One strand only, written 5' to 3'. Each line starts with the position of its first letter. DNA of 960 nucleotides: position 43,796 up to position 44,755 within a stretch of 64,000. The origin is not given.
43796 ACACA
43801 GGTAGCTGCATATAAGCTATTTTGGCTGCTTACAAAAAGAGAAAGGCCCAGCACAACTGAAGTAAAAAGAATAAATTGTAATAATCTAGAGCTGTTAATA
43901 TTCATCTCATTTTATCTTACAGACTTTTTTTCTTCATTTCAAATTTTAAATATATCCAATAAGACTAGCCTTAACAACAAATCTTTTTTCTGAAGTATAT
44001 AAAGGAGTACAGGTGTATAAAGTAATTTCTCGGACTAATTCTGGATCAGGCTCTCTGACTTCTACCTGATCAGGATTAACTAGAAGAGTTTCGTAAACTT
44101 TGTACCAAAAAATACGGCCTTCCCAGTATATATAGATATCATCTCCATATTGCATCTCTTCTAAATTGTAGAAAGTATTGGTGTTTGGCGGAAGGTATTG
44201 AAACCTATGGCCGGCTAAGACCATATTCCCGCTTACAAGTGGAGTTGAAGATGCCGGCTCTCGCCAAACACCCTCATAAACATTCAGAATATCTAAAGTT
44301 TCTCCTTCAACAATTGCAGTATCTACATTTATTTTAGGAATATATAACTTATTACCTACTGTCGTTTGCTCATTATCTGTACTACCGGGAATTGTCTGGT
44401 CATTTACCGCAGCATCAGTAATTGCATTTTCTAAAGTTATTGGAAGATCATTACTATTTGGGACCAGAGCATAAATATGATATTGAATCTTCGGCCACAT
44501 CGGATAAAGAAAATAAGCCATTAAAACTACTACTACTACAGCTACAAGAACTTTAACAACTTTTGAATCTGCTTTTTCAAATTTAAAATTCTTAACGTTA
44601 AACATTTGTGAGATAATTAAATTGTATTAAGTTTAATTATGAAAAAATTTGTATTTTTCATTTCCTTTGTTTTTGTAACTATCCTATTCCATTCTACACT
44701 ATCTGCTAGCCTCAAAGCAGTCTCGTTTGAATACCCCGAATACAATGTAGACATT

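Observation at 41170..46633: Sortase with an adjacent substrate carrying a non-canonical LSETG sorting signal, plus a DUF2207 protein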

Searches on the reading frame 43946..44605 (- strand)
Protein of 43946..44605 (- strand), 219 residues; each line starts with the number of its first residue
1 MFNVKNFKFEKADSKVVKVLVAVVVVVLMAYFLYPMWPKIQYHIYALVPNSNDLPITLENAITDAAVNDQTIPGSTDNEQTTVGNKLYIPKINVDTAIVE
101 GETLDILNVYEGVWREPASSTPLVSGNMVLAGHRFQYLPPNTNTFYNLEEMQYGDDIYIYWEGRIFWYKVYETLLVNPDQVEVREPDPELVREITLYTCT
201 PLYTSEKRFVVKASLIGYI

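Call 3: search_protein_families(library=pfam, proteins=[window:43946-44605:-], max_evalue=0.01)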
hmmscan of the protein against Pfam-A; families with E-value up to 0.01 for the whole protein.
window:43946-44605:- (219 aa): 1 family
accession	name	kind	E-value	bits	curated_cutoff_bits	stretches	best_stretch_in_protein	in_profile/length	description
PF04203.18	Sortase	-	6.3e-25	87.8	26.6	1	87-215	1-124/125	Sortase domain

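Call 4: search_protein_families(library=ncbifam, proteins=[window:43946-44605:-], max_evalue=0.01)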
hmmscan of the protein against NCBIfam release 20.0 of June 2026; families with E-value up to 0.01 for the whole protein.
window:43946-44605:- (219 aa): 6 families
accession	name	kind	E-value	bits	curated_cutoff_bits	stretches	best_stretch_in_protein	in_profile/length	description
NF033747.1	class_E_sortase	subfamily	1.1e-20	74.4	160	1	20-215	7-205/211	class E sortase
TIGR01076.1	sortase_fam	subfamily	4.5e-18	65.4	39.35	1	87-214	3-126/136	sortase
NF033745.1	class_C_sortase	subfamily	7.2e-17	61.9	160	1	75-213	85-218/220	class C sortase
NF058671.1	sortase_SrtD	exception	6.7e-16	58.5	140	1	20-214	4-186/187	class D sortase, LPxTATN-specific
NF033746.1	class_D_sortase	subfamily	2.1e-14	53.5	165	1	83-215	9-133/135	class D sortase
TIGR03784.1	marine_sortase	equivalog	4e-05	23.3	158.25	1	85-213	52-174/174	class GN sortase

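Call 9: find_homologous_proteins(query=window:43946-44605:-, max_evalue=0.00001)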
Query window:43946-44605:- (219 aa): 91 proteins with E <= 0.00001 among 229 candidates.
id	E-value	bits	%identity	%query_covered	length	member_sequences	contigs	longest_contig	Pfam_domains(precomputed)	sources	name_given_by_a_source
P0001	6.8e-143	492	100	100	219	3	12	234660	PF04203.19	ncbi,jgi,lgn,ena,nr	ncbi:sortase A [Patescibacteria group bacterium]|nr:class E sortase [Candidatus Dojkabacteria bacter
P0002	1.8e-90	320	68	100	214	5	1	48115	PF04203.19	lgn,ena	-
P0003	4.0e-86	306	65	100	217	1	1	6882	PF04203.19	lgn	-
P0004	9.7e-86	305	65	100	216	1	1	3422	PF04203.19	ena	-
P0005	7.0e-84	299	61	100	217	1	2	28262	PF04203.19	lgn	-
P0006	7.1e-84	299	62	100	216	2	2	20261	PF04203.19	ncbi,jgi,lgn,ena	-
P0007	1.0e-83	298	61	100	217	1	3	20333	PF04203.19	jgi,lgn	-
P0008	1.2e-83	298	63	100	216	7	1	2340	PF04203.19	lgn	-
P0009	6.8e-81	289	65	84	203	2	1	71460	PF04203.19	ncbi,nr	ncbi:MAG: class E sortase [Ignavibacteria bacterium]|nr:class E sortase [Ignavibacteria bacterium]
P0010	9.6e-80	285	59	100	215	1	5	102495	PF04203.19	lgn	-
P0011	6.1e-77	276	58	100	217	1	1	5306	PF04203.19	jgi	jgi:LPXTG-site transpeptidase (sortase) family protein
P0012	1.1e-61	226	49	99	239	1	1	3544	PF04203.19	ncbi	-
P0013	5.0e-58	214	53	85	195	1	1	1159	PF04203.19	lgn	-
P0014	8.3e-57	210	49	89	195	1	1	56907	PF04203.19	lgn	-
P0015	3.6e-54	202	47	99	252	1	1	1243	PF04203.19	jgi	jgi:LPXTG-site transpeptidase (sortase) family protein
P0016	7.0e-53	197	49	89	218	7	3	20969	PF04203.19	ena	-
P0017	1.8e-52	196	52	83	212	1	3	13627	PF04203.19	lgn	-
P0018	1.6e-50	190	44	94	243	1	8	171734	PF04203.19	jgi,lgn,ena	-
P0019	3.8e-50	189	45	95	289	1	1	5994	PF04203.19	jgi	-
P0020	4.0e-49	185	44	92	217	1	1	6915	PF04203.19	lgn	-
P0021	8.8e-49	184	47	98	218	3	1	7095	PF04203.19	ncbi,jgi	-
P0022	1.3e-48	184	41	99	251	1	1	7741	PF04203.19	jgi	jgi:sortase A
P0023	1.5e-48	183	44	97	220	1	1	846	PF04203.19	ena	-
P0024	3.8e-48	182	44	93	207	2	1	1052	PF04203.19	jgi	jgi:LPXTG-site transpeptidase (sortase) family protein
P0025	7.2e-47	178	45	92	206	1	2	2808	PF04203.19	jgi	jgi:LPXTG-site transpeptidase (sortase) family protein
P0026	1.5e-46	177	43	95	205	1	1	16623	PF04203.19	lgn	-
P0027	2.1e-46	176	46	92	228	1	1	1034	PF04203.19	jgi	jgi:LPXTG-site transpeptidase (sortase) family protein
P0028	3.6e-46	176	58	62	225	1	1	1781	PF04203.19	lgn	-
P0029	1.5e-45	174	54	64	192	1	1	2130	PF04203.19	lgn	-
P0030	2.2e-45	173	43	94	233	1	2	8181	PF04203.19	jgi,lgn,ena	jgi:LPXTG-site transpeptidase (sortase) family protein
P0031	2.7e-45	173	42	96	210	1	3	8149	PF04203.19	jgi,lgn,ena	-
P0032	6.0e-45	172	49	83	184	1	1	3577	PF04203.19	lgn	-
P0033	3.6e-44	169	55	65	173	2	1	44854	PF04203.19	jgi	jgi:sortase A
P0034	4.4e-44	169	54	65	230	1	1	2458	PF04203.19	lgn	-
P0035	6.1e-44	168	54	65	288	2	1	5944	PF04203.19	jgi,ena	-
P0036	6.5e-44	168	42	98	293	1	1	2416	PF04203.19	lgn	-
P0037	8.0e-44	168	49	75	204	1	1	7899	PF04203.19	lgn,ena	-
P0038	1.1e-43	167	41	95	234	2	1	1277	PF04203.19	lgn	-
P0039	1.9e-43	167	44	92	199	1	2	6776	PF04203.19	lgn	-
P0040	2.0e-43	167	45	84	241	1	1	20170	PF04203.19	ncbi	-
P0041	4.8e-43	165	41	93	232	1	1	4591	PF04203.19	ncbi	-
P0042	1.6e-42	164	53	65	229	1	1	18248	PF04203.19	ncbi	-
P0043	6.8e-41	158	53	61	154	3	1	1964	PF04203.19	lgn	-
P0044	7.3e-41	158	39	99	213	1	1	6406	PF04203.19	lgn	-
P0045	9.0e-41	158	39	95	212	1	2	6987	PF04203.19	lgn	-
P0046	9.8e-41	158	58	60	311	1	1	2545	PF04203.19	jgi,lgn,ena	jgi:LPXTG-site transpeptidase (sortase) family protein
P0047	5.1e-40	155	42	96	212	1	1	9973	PF04203.19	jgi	jgi:LPXTG-site transpeptidase (sortase) family protein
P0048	1.3e-39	154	41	95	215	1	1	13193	PF04203.19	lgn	-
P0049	2.6e-39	153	59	58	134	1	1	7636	PF04203.19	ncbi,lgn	-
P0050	2.9e-38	150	42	88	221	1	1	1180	PF04203.19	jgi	jgi:LPXTG-site transpeptidase (sortase) family protein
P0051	3.8e-38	149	40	98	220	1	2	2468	PF04203.19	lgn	-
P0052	8.9e-38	148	45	68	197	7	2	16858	PF04203.19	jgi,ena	-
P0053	1.0e-37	148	42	90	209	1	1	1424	PF04203.19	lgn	-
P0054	1.7e-37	147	55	61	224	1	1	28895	PF04203.19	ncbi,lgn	-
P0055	4.8e-37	146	43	85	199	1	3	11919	PF04203.19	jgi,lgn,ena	-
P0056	1.1e-36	145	43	92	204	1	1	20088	PF04203.19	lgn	-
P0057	1.6e-36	144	50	60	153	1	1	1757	PF04203.19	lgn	-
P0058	3.9e-36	143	42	89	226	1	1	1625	PF04203.19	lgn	-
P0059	6.5e-36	142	39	92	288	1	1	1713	PF04203.19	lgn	-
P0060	8.0e-36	142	38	92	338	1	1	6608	PF04203.19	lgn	-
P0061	1.8e-35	141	40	89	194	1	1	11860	PF04203.19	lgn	-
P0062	4.4e-35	139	39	95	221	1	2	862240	PF04203.19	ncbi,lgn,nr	ncbi:MAG: hypothetical protein KatS3mg085_297 [Candidatus Dojkabacteria bacterium]|nr:MAG: hypotheti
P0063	9.4e-35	138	38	95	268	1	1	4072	PF04203.19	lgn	-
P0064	1.5e-34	138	39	95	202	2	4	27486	PF04203.19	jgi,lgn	jgi:sortase A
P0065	1.6e-34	137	46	64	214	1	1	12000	PF04203.19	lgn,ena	-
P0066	2.4e-34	137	38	82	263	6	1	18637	PF04203.19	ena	-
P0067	3.8e-34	136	38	94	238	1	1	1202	PF04203.19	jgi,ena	-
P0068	6.4e-33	132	40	86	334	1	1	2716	PF04203.19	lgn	-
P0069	8.4e-33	132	38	97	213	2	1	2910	PF04203.19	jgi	-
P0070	4.6e-32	129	38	95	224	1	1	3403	PF04203.19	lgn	-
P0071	5.2e-32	129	35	97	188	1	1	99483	PF04203.19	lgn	-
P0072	2.4e-31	127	48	65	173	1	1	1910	PF04203.19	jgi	jgi:sortase A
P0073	9.5e-31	125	39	92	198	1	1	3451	PF04203.19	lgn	-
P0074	1.8e-29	121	47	60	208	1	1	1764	PF04203.19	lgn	-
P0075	7.6e-28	116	34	90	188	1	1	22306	PF04203.19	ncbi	-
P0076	2.6e-27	114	44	64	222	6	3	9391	PF04203.19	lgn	-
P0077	5.0e-27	113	49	60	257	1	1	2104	PF04203.19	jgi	-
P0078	1.2e-26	112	47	61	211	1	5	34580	PF04203.19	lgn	-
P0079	1.4e-26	112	42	60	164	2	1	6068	PF04203.19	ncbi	-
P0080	1.5e-25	108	33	91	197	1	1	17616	PF04203.19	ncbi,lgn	-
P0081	2.3e-25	108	34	89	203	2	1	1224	PF04203.19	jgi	jgi:LPXTG-site transpeptidase (sortase) family protein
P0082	2.8e-25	107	36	94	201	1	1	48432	PF04203.19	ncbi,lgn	-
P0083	7.5e-25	106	32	94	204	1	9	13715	PF04203.19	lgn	-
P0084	2.7e-24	104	41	58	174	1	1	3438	PF04203.19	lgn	-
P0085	1.4e-22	98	38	59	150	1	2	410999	PF04203.19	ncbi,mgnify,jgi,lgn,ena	mgnify:CR=1 FL=1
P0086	2.1e-21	95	62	34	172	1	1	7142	PF04203.19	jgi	-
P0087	9.7e-21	92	35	59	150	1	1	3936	PF04203.19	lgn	-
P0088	8.6e-20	89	38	65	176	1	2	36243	PF04203.19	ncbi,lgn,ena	-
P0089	1.4e-19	89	43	59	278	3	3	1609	PF04203.19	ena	-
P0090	1.4e-15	76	35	66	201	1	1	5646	PF04203.19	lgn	-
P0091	2.7e-10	58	32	60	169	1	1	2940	PF04203.19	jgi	jgi:sortase A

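Call 10: find_encoding_contigs(protein=P0002, flank=8000, max_places=2)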
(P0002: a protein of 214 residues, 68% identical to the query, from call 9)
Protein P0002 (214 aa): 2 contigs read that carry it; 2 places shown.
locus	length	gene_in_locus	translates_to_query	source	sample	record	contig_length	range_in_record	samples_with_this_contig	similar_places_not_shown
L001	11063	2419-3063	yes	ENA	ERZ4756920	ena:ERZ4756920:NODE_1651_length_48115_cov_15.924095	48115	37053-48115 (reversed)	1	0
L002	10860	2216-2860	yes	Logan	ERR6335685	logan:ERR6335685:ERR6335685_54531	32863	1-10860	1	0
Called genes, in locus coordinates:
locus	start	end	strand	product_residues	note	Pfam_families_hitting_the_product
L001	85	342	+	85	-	-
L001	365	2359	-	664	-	PF09972:DUF2207, PF13715:CarbopepD_reg_2 (faint), PF20990:DUF2207_C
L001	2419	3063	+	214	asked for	PF04203:Sortase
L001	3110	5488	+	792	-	PF12951:PATR (weak)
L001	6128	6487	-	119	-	PF13560:HTH_31, PF01381:HTH_3, PF12844:HTH_19 (weak)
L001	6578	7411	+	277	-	PF01509:TruB_N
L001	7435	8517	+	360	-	PF02557:VanY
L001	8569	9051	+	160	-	PF01946:Thi4 (weak), PF01266:DAO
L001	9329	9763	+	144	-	-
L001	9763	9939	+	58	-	-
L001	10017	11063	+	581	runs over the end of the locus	PF00664:ABC_membrane, PF00005:ABC_tran, PF02463:SMC_N (faint)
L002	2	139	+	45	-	?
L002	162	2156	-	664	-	PF09972:DUF2207, PF13715:CarbopepD_reg_2 (faint), PF20990:DUF2207_C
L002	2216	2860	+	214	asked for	PF04203:Sortase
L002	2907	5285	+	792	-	PF12951:PATR (weak)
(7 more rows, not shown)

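Call 11: find_encoding_contigs(protein=P0010, flank=8000, max_places=2)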
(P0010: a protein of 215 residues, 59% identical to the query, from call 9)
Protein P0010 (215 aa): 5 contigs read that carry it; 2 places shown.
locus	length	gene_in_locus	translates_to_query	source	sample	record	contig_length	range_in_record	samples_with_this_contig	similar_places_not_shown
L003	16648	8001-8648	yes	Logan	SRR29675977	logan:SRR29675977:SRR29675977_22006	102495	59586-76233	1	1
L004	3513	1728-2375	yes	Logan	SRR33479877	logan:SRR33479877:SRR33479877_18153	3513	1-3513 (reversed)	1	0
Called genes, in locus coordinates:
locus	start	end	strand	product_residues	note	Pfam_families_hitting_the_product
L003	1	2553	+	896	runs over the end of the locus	-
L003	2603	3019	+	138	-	-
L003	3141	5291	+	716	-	PF00009:GTP_EFTU, PF22042:EF-G_D2, PF03144:GTP_EFTU_D2, PF14492:EFG_III, PF03764:EFG_IV, PF00679:EFG_C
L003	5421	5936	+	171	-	-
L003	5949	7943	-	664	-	PF09972:DUF2207, PF20990:DUF2207_C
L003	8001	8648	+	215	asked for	PF04203:Sortase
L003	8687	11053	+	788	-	PF12951:PATR (weak)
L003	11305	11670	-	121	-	PF13560:HTH_31, PF01381:HTH_3, PF12844:HTH_19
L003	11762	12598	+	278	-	PF01509:TruB_N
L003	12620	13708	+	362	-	PF02557:VanY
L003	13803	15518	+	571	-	PF00664:ABC_membrane, PF00005:ABC_tran, PF02463:SMC_N (weak)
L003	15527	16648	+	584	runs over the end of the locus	PF00664:ABC_membrane, PF00005:ABC_tran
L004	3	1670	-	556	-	?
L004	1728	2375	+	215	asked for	PF04203:Sortase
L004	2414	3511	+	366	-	?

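Call 12: find_encoding_contigs(protein=P0018, flank=8000, max_places=2)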
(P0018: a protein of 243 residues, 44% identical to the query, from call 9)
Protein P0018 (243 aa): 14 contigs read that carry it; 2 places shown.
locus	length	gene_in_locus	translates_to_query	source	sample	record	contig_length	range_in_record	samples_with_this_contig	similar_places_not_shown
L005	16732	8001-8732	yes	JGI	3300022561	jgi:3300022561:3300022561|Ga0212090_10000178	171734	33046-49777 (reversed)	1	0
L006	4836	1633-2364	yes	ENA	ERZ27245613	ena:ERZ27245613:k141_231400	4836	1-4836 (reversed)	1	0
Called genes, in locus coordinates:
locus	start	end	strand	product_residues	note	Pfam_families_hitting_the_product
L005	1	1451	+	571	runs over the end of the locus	PF04073:tRNA_edit, PF00579:tRNA-synt_1b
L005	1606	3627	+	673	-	PF17191:RecG_wedge, PF19833:RecG_dom3_C (faint), PF00270:DEAD, PF04851:ResIII, PF22590:Cas3-like_C_2 (faint), PF00271:Helicase_C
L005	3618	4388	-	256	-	PF06325:PrmA (weak), PF01209:Ubie_methyltran, PF13489:Methyltransf_23, PF08003:Methyltransf_9 (weak), PF13847:Methyltransf_31, PF08241:Methyltransf_11, PF08242:Methyltransf_12, PF13649:Methyltransf_25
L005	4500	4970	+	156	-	PF00588:SpoU_methylase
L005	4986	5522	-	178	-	PF08002:DUF1697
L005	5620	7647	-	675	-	PF16640:Big_3_5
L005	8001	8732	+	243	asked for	PF04203:Sortase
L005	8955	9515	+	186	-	PF03602:Cons_hypoth95, PF05175:MTS (weak)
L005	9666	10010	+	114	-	PF04956:TrbC (weak)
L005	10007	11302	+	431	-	-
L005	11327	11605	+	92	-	-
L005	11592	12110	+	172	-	-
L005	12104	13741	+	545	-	PF19044:P-loop_TraG (faint), PF01935:DUF87, PF13401:AAA_22 (faint), PF12846:AAA_10 (weak)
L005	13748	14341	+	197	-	PF01551:Peptidase_M23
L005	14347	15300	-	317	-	PF18911:PKD_4 (faint)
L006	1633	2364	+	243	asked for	PF04203:Sortase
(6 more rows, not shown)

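Call 14: search_solved_structures(query=window:43946-44605:-, max_evalue=0.001, show_alignments=3)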
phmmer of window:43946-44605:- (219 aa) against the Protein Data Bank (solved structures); distinct sequences matched with E-value up to 0.001: 51.
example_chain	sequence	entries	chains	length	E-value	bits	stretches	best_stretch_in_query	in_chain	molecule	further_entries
4d70_A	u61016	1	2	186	2.5e-13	53.4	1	88-217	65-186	SORTASE FAMILY PROTEIN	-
5cuw_A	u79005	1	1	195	8.9e-09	38.5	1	64-215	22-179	SrtE1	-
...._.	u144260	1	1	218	9e-09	38.5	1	85-213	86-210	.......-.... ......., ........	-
5dv0_A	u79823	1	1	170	1.3e-08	38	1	79-215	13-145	Sortase SrtA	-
4o8l_A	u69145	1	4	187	2.1e-08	37.3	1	77-215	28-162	Sortase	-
2kw8_A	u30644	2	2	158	2.6e-08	37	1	76-217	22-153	LPXTG-site transpeptidase family protein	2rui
4g1j_A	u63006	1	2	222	3.7e-08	36.5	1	87-219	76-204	Sortase family protein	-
3rbi_A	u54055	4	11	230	4.1e-08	36.4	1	87-219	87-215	Sortase family protein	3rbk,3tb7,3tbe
5k9a_A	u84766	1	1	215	5.9e-08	35.8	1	88-214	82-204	Putative fimbrial associated sortase-like protein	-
6bwe_A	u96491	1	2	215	5.9e-08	35.8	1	88-214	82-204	Putative fimbrial associated sortase-like protein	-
8t28_A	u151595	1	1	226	1.1e-07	35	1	85-211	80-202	Class C sortase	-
8guu_A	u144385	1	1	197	1.2e-07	34.8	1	85-213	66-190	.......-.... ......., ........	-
24rr_A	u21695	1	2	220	1.3e-07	34.7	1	78-218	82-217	Ebp pilus assembly class C sortase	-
9iok_A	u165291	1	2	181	2.1e-07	34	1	83-216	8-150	Peptidase C60, sortase A and B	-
9m4u_B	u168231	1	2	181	2.2e-07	33.9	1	84-216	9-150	Peptidase C60, sortase A and B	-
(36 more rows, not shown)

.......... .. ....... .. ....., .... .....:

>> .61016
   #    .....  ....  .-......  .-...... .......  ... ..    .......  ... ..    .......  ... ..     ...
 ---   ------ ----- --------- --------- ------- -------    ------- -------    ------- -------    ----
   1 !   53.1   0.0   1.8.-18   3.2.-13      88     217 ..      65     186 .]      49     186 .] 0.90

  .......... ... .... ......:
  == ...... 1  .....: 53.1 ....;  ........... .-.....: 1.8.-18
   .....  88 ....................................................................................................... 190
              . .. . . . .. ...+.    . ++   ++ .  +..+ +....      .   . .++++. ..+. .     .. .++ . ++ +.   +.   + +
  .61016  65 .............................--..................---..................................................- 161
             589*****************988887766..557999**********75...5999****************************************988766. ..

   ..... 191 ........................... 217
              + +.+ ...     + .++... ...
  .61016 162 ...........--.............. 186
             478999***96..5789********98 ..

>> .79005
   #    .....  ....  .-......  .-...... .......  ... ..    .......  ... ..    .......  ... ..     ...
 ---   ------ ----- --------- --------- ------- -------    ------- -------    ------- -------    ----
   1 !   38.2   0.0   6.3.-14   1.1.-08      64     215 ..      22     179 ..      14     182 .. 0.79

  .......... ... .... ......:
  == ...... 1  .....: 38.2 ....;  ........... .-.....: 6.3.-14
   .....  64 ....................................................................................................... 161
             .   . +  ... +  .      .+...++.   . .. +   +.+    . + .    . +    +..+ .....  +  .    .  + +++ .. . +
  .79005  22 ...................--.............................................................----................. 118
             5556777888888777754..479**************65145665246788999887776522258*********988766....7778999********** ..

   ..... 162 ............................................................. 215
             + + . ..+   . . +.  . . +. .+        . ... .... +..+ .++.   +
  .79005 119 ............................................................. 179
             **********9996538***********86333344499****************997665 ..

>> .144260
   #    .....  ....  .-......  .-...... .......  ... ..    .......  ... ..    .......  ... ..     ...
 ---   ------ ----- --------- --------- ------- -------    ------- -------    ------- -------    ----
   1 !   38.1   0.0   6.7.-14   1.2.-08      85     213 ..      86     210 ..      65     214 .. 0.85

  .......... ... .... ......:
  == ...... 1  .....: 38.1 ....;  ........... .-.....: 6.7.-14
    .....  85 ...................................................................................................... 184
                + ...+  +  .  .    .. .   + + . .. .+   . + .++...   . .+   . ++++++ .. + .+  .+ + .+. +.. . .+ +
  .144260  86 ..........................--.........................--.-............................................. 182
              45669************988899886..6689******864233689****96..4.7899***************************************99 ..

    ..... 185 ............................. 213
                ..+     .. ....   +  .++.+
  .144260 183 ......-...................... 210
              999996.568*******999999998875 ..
